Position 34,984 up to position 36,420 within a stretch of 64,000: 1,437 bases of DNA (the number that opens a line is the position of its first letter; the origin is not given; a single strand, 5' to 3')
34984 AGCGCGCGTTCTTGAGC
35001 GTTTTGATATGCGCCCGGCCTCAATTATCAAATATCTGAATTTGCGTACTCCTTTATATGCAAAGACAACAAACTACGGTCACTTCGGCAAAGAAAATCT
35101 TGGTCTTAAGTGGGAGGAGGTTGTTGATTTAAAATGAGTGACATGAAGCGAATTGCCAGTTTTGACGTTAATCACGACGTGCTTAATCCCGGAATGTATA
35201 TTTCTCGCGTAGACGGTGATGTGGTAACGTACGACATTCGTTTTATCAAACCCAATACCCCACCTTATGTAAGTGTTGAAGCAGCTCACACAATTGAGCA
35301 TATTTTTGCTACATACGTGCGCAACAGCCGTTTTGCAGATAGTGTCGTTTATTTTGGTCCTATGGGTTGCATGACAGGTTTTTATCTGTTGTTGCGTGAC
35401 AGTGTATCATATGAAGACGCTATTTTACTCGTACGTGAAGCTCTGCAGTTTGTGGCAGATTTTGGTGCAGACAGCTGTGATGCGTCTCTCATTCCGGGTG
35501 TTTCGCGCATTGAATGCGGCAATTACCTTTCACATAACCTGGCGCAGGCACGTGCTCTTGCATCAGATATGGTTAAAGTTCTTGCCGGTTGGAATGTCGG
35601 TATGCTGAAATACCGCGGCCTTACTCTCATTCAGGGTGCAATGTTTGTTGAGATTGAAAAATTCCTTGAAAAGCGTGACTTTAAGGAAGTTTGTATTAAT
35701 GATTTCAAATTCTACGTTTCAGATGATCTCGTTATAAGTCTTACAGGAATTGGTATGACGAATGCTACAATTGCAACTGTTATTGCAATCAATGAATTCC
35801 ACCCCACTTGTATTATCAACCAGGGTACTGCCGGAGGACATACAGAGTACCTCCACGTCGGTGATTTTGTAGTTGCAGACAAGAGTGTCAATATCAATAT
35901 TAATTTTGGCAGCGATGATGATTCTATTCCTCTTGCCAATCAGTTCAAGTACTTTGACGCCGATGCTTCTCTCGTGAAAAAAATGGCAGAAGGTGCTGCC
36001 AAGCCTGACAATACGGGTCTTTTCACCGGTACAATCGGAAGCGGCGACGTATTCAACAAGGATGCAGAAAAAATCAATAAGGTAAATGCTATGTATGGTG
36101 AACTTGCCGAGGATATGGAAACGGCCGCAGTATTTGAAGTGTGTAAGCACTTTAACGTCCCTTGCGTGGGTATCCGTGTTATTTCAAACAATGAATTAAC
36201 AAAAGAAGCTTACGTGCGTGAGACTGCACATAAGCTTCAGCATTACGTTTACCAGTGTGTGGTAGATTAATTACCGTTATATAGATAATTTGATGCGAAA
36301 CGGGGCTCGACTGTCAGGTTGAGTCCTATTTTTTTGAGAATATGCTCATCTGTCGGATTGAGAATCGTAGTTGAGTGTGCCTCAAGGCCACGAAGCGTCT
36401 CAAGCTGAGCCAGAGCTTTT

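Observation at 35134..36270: LuxS-MtnN (Pfs) gene fusion, translationally coupled to metK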

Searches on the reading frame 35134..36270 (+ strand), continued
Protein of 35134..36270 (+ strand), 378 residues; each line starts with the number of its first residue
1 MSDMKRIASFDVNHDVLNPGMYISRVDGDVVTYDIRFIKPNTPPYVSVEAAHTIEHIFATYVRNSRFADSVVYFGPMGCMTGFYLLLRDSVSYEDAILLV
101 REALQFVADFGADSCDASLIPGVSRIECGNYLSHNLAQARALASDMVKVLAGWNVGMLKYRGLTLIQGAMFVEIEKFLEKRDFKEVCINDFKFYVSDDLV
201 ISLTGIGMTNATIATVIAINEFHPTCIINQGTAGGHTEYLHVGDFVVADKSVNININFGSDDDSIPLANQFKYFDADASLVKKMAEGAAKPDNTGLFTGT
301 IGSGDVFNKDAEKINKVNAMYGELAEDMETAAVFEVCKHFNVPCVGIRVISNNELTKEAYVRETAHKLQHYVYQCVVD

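Call 64: find_encoding_contigs(protein=P0005, flank=5000, max_places=2)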
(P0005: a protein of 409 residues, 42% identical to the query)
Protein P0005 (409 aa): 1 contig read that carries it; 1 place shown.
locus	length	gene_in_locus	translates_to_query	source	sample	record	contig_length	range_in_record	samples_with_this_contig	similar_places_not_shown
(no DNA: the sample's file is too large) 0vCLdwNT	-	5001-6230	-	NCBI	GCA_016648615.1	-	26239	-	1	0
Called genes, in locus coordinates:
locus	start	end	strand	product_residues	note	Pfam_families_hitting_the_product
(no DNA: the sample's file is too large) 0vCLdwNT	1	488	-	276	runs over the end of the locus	PF00899:ThiF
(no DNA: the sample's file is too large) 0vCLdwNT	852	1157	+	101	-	PF02583:Trns_repr_metal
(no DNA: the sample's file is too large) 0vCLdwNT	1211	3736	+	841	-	PF00403:HMA, PF00122:E1-E2_ATPase, PF00702:Hydrolase, PF12710:HAD (faint), PF08282:Hydrolase_3 (faint), PF00403:HMA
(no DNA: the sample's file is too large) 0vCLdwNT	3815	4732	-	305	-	PF13478:XdhC_C, PF02625:XdhC_CoxI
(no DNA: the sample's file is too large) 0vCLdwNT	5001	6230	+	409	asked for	PF02664:LuxS, PF01048:PNP_UDP_1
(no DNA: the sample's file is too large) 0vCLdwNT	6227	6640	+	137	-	PF13279:4HBT_2, PF03061:4HBT (weak)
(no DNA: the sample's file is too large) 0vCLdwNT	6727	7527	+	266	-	PF03807:F420_oxidored, PF14748:P5CR_dimer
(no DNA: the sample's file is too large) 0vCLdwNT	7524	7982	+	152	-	PF00075:RNase_H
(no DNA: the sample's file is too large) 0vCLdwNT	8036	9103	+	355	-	PF00589:Phage_integrase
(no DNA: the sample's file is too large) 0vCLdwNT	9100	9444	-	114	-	-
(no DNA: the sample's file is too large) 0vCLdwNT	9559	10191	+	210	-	PF01726:LexA_DNA_bind, PF00717:Peptidase_S24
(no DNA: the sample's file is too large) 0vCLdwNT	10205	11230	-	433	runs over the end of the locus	PF06838:Met_gamma_lyase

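Call 65: find_encoding_contigs(protein=P0109, flank=5000, max_places=2)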
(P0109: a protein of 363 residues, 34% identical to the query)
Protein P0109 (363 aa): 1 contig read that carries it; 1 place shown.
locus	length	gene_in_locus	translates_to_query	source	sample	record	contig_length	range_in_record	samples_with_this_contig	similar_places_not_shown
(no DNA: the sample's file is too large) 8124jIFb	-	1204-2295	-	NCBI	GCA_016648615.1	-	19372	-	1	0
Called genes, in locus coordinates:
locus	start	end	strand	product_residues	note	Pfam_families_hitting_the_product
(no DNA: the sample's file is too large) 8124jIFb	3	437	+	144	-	?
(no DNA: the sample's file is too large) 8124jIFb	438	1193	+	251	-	PF00149:Metallophos (weak)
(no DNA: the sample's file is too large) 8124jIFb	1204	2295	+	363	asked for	PF02664:LuxS, PF01048:PNP_UDP_1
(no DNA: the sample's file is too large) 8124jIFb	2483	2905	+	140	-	-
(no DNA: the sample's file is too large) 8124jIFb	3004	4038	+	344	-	PF00005:ABC_tran (weak), PF02463:SMC_N (faint), PF13476:AAA_23, PF13304:AAA_21 (weak)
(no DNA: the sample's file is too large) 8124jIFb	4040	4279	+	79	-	PF00550:PP-binding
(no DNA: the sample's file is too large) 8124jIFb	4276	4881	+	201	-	PF06941:NT5C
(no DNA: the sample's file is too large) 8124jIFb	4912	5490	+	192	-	-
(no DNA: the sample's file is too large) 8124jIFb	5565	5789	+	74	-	PF26890:Phage_HP1_YO09 (weak)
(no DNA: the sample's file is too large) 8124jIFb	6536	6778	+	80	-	-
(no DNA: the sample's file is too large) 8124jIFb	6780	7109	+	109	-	PF26092:T4_Y16D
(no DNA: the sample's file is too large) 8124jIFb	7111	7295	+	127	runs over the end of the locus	-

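Call 66: find_encoding_contigs(protein=P0081, flank=5000, max_places=2)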
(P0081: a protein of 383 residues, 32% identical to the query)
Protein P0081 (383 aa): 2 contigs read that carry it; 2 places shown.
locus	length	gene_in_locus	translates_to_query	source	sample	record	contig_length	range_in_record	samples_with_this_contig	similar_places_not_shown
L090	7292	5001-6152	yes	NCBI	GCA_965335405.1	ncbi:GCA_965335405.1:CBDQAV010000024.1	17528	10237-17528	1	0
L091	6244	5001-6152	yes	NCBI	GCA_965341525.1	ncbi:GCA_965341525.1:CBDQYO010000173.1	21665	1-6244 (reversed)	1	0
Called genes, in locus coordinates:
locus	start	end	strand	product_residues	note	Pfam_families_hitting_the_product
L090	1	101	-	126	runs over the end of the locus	PF00825:Ribonuclease_P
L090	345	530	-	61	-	PF00468:Ribosomal_L34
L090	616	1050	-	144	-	-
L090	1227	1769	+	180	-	PF00156:Pribosyltran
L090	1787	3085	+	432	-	PF00919:UPF0004, PF04055:Radical_SAM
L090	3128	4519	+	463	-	PF28494:GlyRS_ins_1 (faint), PF00587:tRNA-synt_2b, PF03129:HGTP_anticodon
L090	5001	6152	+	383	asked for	PF02664:LuxS, PF01048:PNP_UDP_1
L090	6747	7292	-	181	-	?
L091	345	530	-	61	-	PF00468:Ribosomal_L34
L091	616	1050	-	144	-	-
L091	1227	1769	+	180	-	PF00156:Pribosyltran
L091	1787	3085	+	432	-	PF00919:UPF0004, PF04055:Radical_SAM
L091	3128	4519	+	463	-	PF28494:GlyRS_ins_1 (faint), PF00587:tRNA-synt_2b, PF03129:HGTP_anticodon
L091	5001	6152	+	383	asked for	PF02664:LuxS, PF01048:PNP_UDP_1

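Call 67: find_related_loci(query=P0109, collection=viral_contigs, flank=4000)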
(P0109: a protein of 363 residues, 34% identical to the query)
Query P0109 (363 aa) in viral_contigs; peptide patterns used: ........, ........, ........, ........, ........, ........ (x = any residue, [..] = any of these).
3 stretches matched a pattern, but none encodes a relative of the query by tblastn (E <= 1e-3).

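Call 68: find_related_loci(query=window:35134-36267:+, collection=viral_contigs, flank=4000)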
Query window:35134-36267:+ (378 aa) in viral_contigs; peptide patterns used: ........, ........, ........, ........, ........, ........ (x = any residue, [..] = any of these).
3 stretches matched a pattern; 3 encode a relative of the query (tblastn E <= 1e-3); 3 distinct loci.
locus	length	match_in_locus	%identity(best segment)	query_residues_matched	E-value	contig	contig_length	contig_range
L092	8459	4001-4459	45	7-160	3e-34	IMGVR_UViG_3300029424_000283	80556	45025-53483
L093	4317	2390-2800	46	4-150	1e-33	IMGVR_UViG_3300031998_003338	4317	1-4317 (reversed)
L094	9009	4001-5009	41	4-352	4e-29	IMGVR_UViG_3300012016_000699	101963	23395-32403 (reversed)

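Call 76: search_protein_families(library=ncbifam, proteins=[P0083, P0090, P0136], max_evalue=1e-10)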
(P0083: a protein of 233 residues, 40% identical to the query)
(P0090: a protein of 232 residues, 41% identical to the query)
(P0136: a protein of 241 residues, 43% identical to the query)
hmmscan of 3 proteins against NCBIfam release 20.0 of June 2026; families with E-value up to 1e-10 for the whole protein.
P0083 (233 aa): 8 families
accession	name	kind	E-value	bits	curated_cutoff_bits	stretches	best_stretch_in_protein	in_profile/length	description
NF004079.0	PRK05584.1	equivalog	9.9e-38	129.9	169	1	5-209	2-199/232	5'-methylthioadenosine/adenosylhomocysteine nucleosidase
TIGR01704.1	MTA_SAH-Nsdase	equivalog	9e-28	97.4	73.8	1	7-208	3-197/229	5'-methylthioadenosine/S-adenosylhomocysteine nucleosidase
NF011286.0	PRK14697.1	equivalog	4.5e-23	82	260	1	5-231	3-223/233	bifunctional 5'-methylthioadenosine/S-adenosylhomocysteine nucleosidase/phosphatase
NF005213.0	PRK06698.1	equivalog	3.4e-22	78.8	768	1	6-232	4-224/459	bifunctional 5'-methylthioadenosine/S-adenosylhomocysteine nucleosidase/phosphatase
TIGR03664.1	fut_nucase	equivalog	7.4e-22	78.2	124.7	1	6-209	1-202/228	futalosine hydrolase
NF005522.0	PRK07164.1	equivalog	1.8e-14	53.7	161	0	17-103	17-103/218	5'-methylthioadenosine/S-adenosylhomocysteine nucleosidase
NF004489.0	PRK05819.1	subfamily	2.2e-13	50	230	1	35-217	47-214/236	DeoD-type purine-nucleoside phosphorylase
NF005221.0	PRK06714.1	equivalog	5.7e-12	45.7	218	1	4-209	2-197/236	S-adenosylhomocysteine nucleosidase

P0090 (232 aa): 7 families
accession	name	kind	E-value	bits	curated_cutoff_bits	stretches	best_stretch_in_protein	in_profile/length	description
NF004079.0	PRK05584.1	equivalog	4.9e-31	108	169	1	10-206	7-199/232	5'-methylthioadenosine/adenosylhomocysteine nucleosidase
TIGR01704.1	MTA_SAH-Nsdase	equivalog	4.4e-22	78.7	73.8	1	9-205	5-197/229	5'-methylthioadenosine/S-adenosylhomocysteine nucleosidase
TIGR03664.1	fut_nucase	equivalog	1.3e-18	67.5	124.7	1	41-205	32-201/228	futalosine hydrolase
NF011286.0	PRK14697.1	equivalog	3.4e-18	66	260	1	9-205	7-195/233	bifunctional 5'-methylthioadenosine/S-adenosylhomocysteine nucleosidase/phosphatase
NF005213.0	PRK06698.1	equivalog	1.1e-16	60.7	768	1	9-206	7-196/459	bifunctional 5'-methylthioadenosine/S-adenosylhomocysteine nucleosidase/phosphatase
NF004489.0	PRK05819.1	subfamily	4.6e-13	49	230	1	30-210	42-210/236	DeoD-type purine-nucleoside phosphorylase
NF005522.0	PRK07164.1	equivalog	3e-12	46.5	161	0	45-205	46-185/218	5'-methylthioadenosine/S-adenosylhomocysteine nucleosidase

P0136 (241 aa): 6 families
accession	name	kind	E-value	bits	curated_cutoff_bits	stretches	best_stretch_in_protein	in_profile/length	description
NF004079.0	PRK05584.1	equivalog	1.9e-33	115.9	169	1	6-204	5-199/232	5'-methylthioadenosine/adenosylhomocysteine nucleosidase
TIGR03664.1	fut_nucase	equivalog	8.4e-22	78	124.7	1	5-204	2-202/228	futalosine hydrolase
NF011286.0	PRK14697.1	equivalog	1.3e-19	70.7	260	1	4-204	4-196/233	bifunctional 5'-methylthioadenosine/S-adenosylhomocysteine nucleosidase/phosphatase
NF005213.0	PRK06698.1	equivalog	7e-19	67.9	768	1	4-204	4-196/459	bifunctional 5'-methylthioadenosine/S-adenosylhomocysteine nucleosidase/phosphatase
TIGR01704.1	MTA_SAH-Nsdase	equivalog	9.1e-19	67.9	73.8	1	7-203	5-197/229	5'-methylthioadenosine/S-adenosylhomocysteine nucleosidase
NF004489.0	PRK05819.1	subfamily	8.8e-13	48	230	1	28-209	42-211/236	DeoD-type purine-nucleoside phosphorylase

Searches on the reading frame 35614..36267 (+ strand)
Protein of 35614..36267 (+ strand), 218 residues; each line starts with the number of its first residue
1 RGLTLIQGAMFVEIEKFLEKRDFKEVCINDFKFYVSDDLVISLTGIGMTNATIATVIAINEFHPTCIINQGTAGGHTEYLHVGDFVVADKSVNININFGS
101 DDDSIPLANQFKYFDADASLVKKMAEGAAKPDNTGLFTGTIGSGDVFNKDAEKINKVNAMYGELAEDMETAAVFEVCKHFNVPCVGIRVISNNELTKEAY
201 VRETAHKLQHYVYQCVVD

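Call 11: search_solved_structures(query=window:35620-36267:+, max_evalue=1e-12, show_alignments=5)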
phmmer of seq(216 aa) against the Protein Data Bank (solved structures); distinct sequences matched with E-value up to 1e-12: 37.
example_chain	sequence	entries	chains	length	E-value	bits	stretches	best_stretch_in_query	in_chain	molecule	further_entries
5b7n_A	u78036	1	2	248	2.7e-29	105.5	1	3-93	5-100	MTA/SAH nucleosidase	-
5b7g_A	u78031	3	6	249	2.7e-29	105.5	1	3-93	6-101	MTA/SAH nucleosidase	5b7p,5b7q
3bl6_A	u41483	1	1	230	9.4e-21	77.6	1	6-190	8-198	5'-methylthioadenosine nucleosidase/S-adenosylhomocysteine nucleosidase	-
4gmh_A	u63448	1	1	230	9.5e-21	77.6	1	6-190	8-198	5'-methylthioadenosine/S-adenosylhomocysteine nucleosidase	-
3eei_A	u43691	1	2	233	1.3e-18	70.6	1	4-192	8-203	5-methylthioadenosine nucleosidase/S-adenosylhomocysteine nucleosidase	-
6if8_A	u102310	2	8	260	3.5e-18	69.2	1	35-190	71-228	5'-methylthioadenosine/S-adenosylhomocysteine nucleosidase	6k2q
6po4_A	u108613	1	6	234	1.1e-17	67.6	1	34-191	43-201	5'-methylthioadenosine/S-adenosylhomocysteine nucleosidase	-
3dp9_A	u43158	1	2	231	2.2e-17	66.6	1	35-190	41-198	MTA/SAH nucleosidase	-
4wkb_A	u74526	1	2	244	2.6e-17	66.4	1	35-190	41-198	5'-methylthioadenosine/S-adenosylhomocysteine nucleosidase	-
4qez_B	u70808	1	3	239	3.7e-17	65.9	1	34-190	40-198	5'-methylthioadenosine/S-adenosylhomocysteine nucleosidase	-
4x24_A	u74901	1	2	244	1.9e-16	63.6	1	35-190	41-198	5'-methylthioadenosine/S-adenosylhomocysteine nucleosidase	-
1zos_A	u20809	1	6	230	2.3e-15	60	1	33-192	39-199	5'-methylthioadenosine / S-adenosylhomocysteine nucleosidase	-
3mms_A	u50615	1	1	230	2.8e-15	59.8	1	32-192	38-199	5'-methylthioadenosine / S-adenosylhomocysteine nucleosidase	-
4oy3_A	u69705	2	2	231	3.3e-15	59.5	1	4-195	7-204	Aminodeoxyfutalosine nucleosidase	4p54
5ccd_A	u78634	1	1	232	3.3e-15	59.5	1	4-195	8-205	Aminodeoxyfutalosine nucleosidase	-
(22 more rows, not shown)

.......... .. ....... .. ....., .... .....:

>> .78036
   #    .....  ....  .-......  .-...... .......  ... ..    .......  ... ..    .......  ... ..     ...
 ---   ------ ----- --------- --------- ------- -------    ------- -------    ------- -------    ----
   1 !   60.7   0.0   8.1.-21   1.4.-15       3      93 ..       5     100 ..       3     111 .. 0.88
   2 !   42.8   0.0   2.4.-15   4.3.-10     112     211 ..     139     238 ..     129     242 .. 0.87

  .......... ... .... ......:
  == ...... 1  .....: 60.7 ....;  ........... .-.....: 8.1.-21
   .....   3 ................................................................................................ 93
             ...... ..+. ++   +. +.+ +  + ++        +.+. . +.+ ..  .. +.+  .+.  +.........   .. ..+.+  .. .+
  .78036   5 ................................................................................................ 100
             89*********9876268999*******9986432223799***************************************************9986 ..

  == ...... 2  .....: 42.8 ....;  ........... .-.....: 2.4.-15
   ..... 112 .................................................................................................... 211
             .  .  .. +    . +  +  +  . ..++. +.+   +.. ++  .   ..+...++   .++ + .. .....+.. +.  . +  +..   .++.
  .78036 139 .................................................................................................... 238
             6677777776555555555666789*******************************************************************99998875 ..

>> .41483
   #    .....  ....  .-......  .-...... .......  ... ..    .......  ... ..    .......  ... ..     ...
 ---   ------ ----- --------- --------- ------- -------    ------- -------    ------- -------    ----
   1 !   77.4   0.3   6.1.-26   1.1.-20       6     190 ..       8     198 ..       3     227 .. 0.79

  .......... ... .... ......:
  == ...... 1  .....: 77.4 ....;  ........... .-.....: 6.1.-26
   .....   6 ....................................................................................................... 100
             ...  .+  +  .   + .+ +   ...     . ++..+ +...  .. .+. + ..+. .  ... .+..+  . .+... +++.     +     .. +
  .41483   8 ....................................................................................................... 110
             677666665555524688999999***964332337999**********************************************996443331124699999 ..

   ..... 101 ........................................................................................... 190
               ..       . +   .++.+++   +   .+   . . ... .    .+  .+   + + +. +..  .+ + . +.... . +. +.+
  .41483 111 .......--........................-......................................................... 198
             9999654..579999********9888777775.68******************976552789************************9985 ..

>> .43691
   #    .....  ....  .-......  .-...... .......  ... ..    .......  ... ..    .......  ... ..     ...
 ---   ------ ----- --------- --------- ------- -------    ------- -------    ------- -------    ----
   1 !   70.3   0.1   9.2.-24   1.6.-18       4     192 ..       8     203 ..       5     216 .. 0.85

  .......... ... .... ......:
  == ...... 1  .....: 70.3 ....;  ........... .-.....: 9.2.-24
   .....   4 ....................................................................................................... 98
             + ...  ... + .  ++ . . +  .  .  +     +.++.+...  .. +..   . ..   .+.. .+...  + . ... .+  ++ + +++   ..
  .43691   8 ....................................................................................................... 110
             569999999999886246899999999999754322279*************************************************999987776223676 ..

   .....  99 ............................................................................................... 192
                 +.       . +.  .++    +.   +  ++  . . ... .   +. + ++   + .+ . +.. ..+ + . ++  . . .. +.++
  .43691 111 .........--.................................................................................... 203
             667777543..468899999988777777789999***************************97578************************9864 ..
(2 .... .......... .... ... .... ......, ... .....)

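Call 76: search_protein_families(library=ncbifam, proteins=[window:35614-36267:+], max_evalue=1e-10)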
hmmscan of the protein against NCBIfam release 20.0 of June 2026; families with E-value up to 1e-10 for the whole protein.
window:35614-36267:+ (218 aa): 10 families
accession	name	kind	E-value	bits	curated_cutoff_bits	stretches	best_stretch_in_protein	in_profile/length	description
NF004079.0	PRK05584.1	equivalog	6.6e-32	110.9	169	1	6-193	5-199/232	5'-methylthioadenosine/adenosylhomocysteine nucleosidase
TIGR01704.1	MTA_SAH-Nsdase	equivalog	1.7e-23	83.3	73.8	1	38-192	41-197/229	5'-methylthioadenosine/S-adenosylhomocysteine nucleosidase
TIGR03664.1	fut_nucase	equivalog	7.4e-22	78.2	124.7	1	31-192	29-201/228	futalosine hydrolase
NF011286.0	PRK14697.1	equivalog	1.7e-18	67.1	260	1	6-193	6-196/233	bifunctional 5'-methylthioadenosine/S-adenosylhomocysteine nucleosidase/phosphatase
NF005213.0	PRK06698.1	equivalog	5.4e-17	61.7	768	1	6-194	6-197/459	bifunctional 5'-methylthioadenosine/S-adenosylhomocysteine nucleosidase/phosphatase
NF004489.0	PRK05819.1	subfamily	1.8e-15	56.9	230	1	34-201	53-214/236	DeoD-type purine-nucleoside phosphorylase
NF005221.0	PRK06714.1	equivalog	1.7e-12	47.3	218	1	27-194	30-198/236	S-adenosylhomocysteine nucleosidase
NF006087.0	PRK08236.1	equivalog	6.7e-12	45.6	213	1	40-193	31-189/219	futalosine hydrolase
NF004168.0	PRK05634.1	equivalog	1.5e-11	44.4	129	0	34-212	18-181/185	nucleosidase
TIGR00107.1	deoD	equivalog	2e-11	43.9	232.25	1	34-203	49-212/232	purine-nucleoside phosphorylase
